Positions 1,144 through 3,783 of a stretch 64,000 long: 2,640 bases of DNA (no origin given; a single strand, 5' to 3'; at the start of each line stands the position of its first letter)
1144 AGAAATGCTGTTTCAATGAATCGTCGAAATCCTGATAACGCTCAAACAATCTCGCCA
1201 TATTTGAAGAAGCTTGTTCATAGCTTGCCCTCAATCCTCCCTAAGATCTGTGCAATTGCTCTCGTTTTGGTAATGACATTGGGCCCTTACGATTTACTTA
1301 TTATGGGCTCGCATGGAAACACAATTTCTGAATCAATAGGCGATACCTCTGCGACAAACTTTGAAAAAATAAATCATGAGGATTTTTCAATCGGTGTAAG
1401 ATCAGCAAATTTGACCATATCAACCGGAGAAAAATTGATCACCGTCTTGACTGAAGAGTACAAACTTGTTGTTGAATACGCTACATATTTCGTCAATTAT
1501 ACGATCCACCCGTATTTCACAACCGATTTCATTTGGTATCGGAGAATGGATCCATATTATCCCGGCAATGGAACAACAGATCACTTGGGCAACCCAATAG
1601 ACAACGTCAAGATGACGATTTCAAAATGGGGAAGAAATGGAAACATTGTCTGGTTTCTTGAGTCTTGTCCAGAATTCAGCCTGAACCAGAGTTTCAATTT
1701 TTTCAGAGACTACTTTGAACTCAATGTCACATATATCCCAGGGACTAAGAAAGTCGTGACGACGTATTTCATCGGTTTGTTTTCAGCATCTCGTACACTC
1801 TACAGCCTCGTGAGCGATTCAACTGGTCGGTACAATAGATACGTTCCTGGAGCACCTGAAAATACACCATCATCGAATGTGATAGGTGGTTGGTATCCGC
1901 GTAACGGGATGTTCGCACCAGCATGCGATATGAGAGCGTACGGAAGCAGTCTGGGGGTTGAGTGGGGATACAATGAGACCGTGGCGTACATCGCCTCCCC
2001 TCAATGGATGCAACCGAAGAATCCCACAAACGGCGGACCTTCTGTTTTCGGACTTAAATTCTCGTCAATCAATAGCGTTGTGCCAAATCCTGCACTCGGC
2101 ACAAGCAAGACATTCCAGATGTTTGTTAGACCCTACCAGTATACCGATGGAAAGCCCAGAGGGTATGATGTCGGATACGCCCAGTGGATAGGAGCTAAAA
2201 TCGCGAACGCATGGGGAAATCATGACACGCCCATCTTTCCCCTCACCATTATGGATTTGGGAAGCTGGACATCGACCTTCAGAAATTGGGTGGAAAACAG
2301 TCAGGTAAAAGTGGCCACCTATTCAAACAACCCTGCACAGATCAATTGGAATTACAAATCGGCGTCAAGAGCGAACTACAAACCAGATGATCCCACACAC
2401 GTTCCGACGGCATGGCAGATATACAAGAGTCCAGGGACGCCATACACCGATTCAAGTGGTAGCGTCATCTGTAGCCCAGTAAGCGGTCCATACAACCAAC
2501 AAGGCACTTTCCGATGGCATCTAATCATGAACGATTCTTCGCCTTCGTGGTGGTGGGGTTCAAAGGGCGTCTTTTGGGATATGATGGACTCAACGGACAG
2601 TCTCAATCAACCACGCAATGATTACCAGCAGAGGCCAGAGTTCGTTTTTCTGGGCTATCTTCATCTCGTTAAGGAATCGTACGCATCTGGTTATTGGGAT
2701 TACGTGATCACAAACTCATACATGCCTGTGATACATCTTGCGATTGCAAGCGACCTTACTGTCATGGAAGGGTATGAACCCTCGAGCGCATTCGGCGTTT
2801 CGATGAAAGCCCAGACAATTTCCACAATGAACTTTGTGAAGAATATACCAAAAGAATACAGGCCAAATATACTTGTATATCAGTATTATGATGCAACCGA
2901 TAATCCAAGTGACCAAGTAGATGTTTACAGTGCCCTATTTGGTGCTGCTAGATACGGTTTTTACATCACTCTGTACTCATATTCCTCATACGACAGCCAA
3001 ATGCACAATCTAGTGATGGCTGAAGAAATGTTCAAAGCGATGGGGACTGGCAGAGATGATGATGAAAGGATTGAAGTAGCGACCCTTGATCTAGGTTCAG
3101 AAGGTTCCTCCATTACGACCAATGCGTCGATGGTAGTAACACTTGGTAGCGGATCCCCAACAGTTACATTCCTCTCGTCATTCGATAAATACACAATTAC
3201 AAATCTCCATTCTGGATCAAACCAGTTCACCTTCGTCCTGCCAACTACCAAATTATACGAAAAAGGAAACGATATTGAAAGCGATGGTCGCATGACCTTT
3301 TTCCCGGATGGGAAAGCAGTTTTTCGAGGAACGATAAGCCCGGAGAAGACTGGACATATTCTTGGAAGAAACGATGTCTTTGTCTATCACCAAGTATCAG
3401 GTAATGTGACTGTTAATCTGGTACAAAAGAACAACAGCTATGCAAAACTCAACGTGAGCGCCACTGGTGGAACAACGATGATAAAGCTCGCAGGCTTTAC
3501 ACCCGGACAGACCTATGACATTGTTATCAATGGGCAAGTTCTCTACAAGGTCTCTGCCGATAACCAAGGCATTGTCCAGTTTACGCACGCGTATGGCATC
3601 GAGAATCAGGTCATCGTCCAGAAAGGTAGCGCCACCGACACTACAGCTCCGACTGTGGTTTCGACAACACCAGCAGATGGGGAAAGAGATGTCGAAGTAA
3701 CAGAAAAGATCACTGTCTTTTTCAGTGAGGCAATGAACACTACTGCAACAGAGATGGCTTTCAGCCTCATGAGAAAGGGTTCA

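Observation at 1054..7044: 1,996-aa sequon-rich, double-anchored surface protein with a long charged cytoplasmic tail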

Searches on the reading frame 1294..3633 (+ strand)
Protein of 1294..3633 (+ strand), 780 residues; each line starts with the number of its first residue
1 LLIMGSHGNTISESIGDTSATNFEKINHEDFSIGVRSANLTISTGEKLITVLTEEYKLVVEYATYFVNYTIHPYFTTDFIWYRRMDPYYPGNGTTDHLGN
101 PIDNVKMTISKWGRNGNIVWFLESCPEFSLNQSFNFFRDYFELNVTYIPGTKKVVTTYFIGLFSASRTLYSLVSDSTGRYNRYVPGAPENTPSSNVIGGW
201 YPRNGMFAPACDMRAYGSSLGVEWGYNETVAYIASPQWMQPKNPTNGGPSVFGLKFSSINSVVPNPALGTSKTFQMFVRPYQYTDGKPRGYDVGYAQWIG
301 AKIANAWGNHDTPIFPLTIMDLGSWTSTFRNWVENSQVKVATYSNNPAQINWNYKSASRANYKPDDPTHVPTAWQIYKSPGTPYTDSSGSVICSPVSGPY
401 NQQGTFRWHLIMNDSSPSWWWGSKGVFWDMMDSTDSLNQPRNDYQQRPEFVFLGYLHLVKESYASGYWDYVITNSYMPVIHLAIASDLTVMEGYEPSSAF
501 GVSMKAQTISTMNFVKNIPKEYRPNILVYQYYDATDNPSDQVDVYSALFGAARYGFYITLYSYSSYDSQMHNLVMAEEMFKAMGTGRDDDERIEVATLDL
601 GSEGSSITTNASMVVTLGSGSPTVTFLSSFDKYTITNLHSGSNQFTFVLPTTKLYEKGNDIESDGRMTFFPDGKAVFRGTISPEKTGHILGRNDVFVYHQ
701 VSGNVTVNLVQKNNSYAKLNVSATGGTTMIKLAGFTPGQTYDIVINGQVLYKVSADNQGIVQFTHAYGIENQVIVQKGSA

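Call 9: search_protein_families(library=ncbifam, proteins=[window:1294-3633:+], max_evalue=0.1)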
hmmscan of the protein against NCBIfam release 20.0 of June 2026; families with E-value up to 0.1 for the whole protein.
window:1294-3633:+ (780 aa): 1 family
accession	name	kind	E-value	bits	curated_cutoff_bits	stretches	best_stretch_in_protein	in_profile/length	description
NF058592.1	GxPGS_dom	subfamily_domain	0.006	16.6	45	1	733-764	19-50/65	PGS family Ig-like domain-containing protein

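Call 10: search_solved_structures(query=window:1294-3633:+, max_evalue=10)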
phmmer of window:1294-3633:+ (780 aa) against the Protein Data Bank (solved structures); distinct sequences matched with E-value up to 10: 0.

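Call 11: search_protein_families(library=pfam, proteins=[window:1294-3633:+], max_evalue=10)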
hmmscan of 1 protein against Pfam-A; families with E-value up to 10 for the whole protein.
window:1294-3633:+ (780 aa): 0 families
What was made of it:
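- On Clan GH-D-type glycosidases (GH27/31/36) and relatives GH97/GH129: No Pfam or NCBIfam hit even at E up to 10 (calls 9, 11).
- Tried and rejected: Pfam at E up to 10, NCBIfam and PDB phmmer found nothing (calls 9-11).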

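Call 12: find_homologous_proteins(query=window:1294-3633:+, max_evalue=0.001)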
Query window:1294-3633:+ (780 aa): 46 proteins with E <= 0.001 among 3743 candidates.
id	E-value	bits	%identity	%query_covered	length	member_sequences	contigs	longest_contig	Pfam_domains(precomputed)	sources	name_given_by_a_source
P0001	0.0e+0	1582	86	98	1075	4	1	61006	PF13205.13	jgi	jgi:methionine-rich copper-binding protein CopC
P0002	9.7e-288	975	56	99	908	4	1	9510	-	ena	-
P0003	2.2e-275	934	56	96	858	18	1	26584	-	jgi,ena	-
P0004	1.2e-274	931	55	96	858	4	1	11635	-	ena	-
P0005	1.3e-269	915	55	96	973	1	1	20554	PF13205.13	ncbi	-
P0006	5.7e-256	870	53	96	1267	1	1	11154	PF25059.2,PF13205.13,PF25833.1,PF00041.28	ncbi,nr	ncbi:MAG: fibronectin type III domain-containing protein, partial [Methanomassiliicoccales archaeon]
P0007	1.3e-255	869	53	96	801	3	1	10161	-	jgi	jgi:hypothetical protein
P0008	1.3e-250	852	50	97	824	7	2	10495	-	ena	-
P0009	4.4e-249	847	53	95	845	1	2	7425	-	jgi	jgi:hypothetical protein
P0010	2.3e-248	845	51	95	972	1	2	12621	-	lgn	-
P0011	1.5e-247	842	54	87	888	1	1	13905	-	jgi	jgi:hypothetical protein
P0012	2.9e-223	762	48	95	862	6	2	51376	-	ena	-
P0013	4.7e-221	754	48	97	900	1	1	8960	-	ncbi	-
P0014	5.2e-221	754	48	95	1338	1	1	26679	PF00041.28,PF18911.7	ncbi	-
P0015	1.1e-219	750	50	85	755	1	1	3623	-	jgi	-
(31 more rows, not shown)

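Call 16: find_encoding_contigs(protein=P0001, flank=10000, max_places=3)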
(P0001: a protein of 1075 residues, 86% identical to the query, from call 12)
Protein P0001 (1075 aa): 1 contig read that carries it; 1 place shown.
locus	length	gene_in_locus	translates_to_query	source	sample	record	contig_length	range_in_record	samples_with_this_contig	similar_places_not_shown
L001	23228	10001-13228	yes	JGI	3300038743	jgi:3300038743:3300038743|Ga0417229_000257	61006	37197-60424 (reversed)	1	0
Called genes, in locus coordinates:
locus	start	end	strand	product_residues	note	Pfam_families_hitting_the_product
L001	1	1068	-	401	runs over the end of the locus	PF03453:MoeA_N, PF00994:MoCF_biosynth, PF03454:MoeA_C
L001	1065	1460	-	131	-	PF00994:MoCF_biosynth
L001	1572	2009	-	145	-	PF01967:MoaC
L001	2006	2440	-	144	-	PF02391:MoaE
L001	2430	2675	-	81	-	PF02597:ThiS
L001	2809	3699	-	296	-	PF01259:SAICAR_synt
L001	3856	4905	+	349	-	PF13480:Acetyltransf_6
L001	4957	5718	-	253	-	PF02585:PIG-L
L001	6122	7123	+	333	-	PF27840:ScmC (weak)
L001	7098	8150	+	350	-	-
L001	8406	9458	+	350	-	PF13439:Glyco_transf_4, PF00534:Glycos_transf_1, PF13692:Glyco_trans_1_4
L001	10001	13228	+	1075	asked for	PF13205:Big_5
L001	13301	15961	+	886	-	PF13205:Big_5, PF13750:Big_3_3 (faint), PF13205:Big_5, PF17957:Big_7, PF13205:Big_5, PF13620:CarboxypepD_reg (weak), PF13620:CarboxypepD_reg, PF13715:CarbopepD_reg_2, +3 more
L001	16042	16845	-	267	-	PF02517:Rce1-like (weak)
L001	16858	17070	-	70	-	-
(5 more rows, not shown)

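Call 28: predict_structure(alignment_id=A1)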
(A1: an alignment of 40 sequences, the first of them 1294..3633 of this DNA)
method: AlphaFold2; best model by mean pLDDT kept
length: 780 residues; sequences in the alignment: 40
mean_pLDDT: 92.7   pTM: 0.90
mean pLDDT of the five models: 92.7, 92.1, 91.6, 91.1, 91.1
residues with pLDDT >= 90: 693; 70-90: 47; 50-70: 12; < 50: 28
segments of 3 or more residues with pLDDT < 50: 1-28
pLDDT, mean of each block of 10 residues (from residue 1): 30 28 37 91 96 97 95 97 92 95 95 97 98 97 98 97 93 84 96 92 95 94 98 92 59 97 96 98 93 97 96 96 93 98 94 96 94 96 94 95 97 95 97 93 94 98 98 95 98 95 96 97 97 93 98 98 94 98 96 96 97 98 98 98 98 97 96 98 98 97 96 96 97 96 96 96 95 87
secondary structure, 60 per line:
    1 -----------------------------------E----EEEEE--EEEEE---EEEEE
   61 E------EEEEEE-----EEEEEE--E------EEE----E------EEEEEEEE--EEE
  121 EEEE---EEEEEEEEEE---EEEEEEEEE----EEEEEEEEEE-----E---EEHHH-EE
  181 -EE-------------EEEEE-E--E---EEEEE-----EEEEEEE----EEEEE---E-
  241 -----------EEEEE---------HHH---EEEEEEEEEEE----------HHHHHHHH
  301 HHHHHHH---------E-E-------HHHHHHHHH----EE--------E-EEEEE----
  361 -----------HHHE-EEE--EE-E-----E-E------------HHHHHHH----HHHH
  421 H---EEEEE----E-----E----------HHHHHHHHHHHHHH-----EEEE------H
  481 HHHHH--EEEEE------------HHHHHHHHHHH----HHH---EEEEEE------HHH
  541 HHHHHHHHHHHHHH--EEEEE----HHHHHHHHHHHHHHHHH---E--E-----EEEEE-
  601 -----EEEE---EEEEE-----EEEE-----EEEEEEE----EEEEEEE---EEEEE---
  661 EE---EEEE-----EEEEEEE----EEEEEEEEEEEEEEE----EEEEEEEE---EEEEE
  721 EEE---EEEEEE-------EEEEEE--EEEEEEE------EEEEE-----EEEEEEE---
elements in order (helices of 4 or more, strands of 3 or more residues): E41-45 E48-52 E56-61 E68-73 E79-84 E94-96 E108-115 E118-124 E128-137 E141-149 E154-163 E197-201 E210-214 E220-226 E231-235 E252-256 E272-282 H293-307 H327-335 E352-356 E377-379 H406-412 H417-421 E425-429 H451-464 E470-473 H480-485 E488-492 H505-515 E526-531 H538-554 E557-561 H566-582 E595-599 E606-609 E613-617 E623-626 E632-638 E643-649 E653-657 E666-669 E675-681 E686-700 E705-712 E716-723 E727-732 E740-745 E748-754 E761-765 E771-777
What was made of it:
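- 3076..3624 (+): Head domain 3 (aa 675-857): two C-terminal beta-sandwich domains. Call 28.
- On Clan GH-D-type glycosidases (GH27/31/36) and relatives GH97/GH129: AlphaFold2 model with pLDDT 92.7 (call 28).
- The AlphaFold2 model has pLDDT 92.7 and pTM 0.90 (call 28).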

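Call 30: fold_search(model_id=the predicted structure, library=pdb)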
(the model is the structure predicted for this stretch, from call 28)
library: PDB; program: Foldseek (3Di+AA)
matches with E <= 10: 1047; with E <= 0.001: 78
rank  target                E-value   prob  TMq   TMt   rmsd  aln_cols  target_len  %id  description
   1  8k7v_B                3.0e-10  1.00  0.39  0.40  15.0       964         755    7  the alpha-galactosidase 5 with inhibitor ABP2 (released 2024-07-31)
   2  1we5_A                7.1e-10  1.00  0.33  0.33  16.1       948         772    9  Crystal Structure of Alpha-Xylosidase from Escherichia coli (released 2005-02-15)
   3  8t7z_D                7.9e-10  1.00  0.34  0.35  15.8       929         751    8  Crystal structure of alpha-glucosidase (yicI) from Klebsiella aerogenes (released 2023-07-05)
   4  3mi6_D                9.8e-10  1.00  0.38  0.39  15.0       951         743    8  Crystal structure of the alpha-galactosidase from Lactobacillus brevis, Northeast Structural Genomics Consortium Targe (released 2010-04-28)
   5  9q5c_A                1.0e-09  1.00  0.34  0.34  15.8       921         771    8  Cryo EM structure of alpha-glucosidase (yicI) from Klebsiella aerogenes (released 2025-09-03)
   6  1we5_F                1.2e-09  1.00  0.34  0.34  16.0       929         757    9  Crystal Structure of Alpha-Xylosidase from Escherichia coli (released 2005-02-15)
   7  8t7z_E                1.3e-09  1.00  0.35  0.36  15.6       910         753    8  Crystal structure of alpha-glucosidase (yicI) from Klebsiella aerogenes (released 2023-07-05)
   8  3lpo_A                3.3e-09  1.00  0.33  0.30  17.5       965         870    8  Crystal structure of the N-terminal domain of sucrase-isomaltase (released 2010-03-31)
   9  1we5_E                3.5e-09  1.00  0.34  0.34  15.8       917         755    9  Crystal Structure of Alpha-Xylosidase from Escherichia coli (released 2005-02-15)
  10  5i0d_A                3.5e-09  1.00  0.33  0.26  20.1      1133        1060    9  Cycloalternan-forming enzyme from Listeria monocytogenes in complex with cycloalternan (released 2016-12-14)
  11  4kmq                  3.9e-09  1.00  0.33  0.26  19.8      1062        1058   10  1.9 Angstrom resolution crystal structure of uncharacterized protein lmo2446 from Listeria monocytogenes EGD-e (released 2013-05-29)
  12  1we5_D                4.6e-09  1.00  0.34  0.35  15.8       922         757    8  Crystal Structure of Alpha-Xylosidase from Escherichia coli (released 2005-02-15)
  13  6jr6_A                4.9e-09  1.00  0.30  0.29  18.6       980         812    8  Flavobacterium johnsoniae GH31 dextranase, FjDex31A (released 2019-04-24)
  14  4kwu                  5.4e-09  1.00  0.31  0.25  20.8      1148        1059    9  1.9 Angstrom resolution crystal structure of uncharacterized protein lmo2446 from Listeria monocytogenes EGD-e in comple (released 2013-06-19)
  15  1we5_C                7.8e-09  1.00  0.32  0.33  15.9       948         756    8  Crystal Structure of Alpha-Xylosidase from Escherichia coli (released 2005-02-15)
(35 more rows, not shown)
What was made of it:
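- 2170..3039 (+): Head domain 2 (aa 373-662): (beta/alpha)8 barrel. It contains WWW499-501, 'GVFWD' ending in D509 (nt 2578-2580, end of beta4), N554 (end of beta5), E572 (nt 2767-2769, end of beta6) and Q610/Y612 (beta7). Foldseek matches to GH36/GH31/GH97/GH129, E down to 3e-10, probability 1.0 (call 30).
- On Clan GH-D-type glycosidases (GH27/31/36) and relatives GH97/GH129: Foldseek PDB hits to GH36, GH31, GH97 and GH129 at E down to 3e-10 and probability 1.0, with TM-scores 0.3-0.5 (call 30).
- Closest known: Clan GH-D and related alpha-glycosidases. Same: Foldseek probability is 1.0 (call 30).
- The top 50 Foldseek PDB hits are almost all GH36, GH31, GH97 and GH129, sharing the same domain order, plus GH30 (E down to 3e-10, probability 1.0; call 30).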
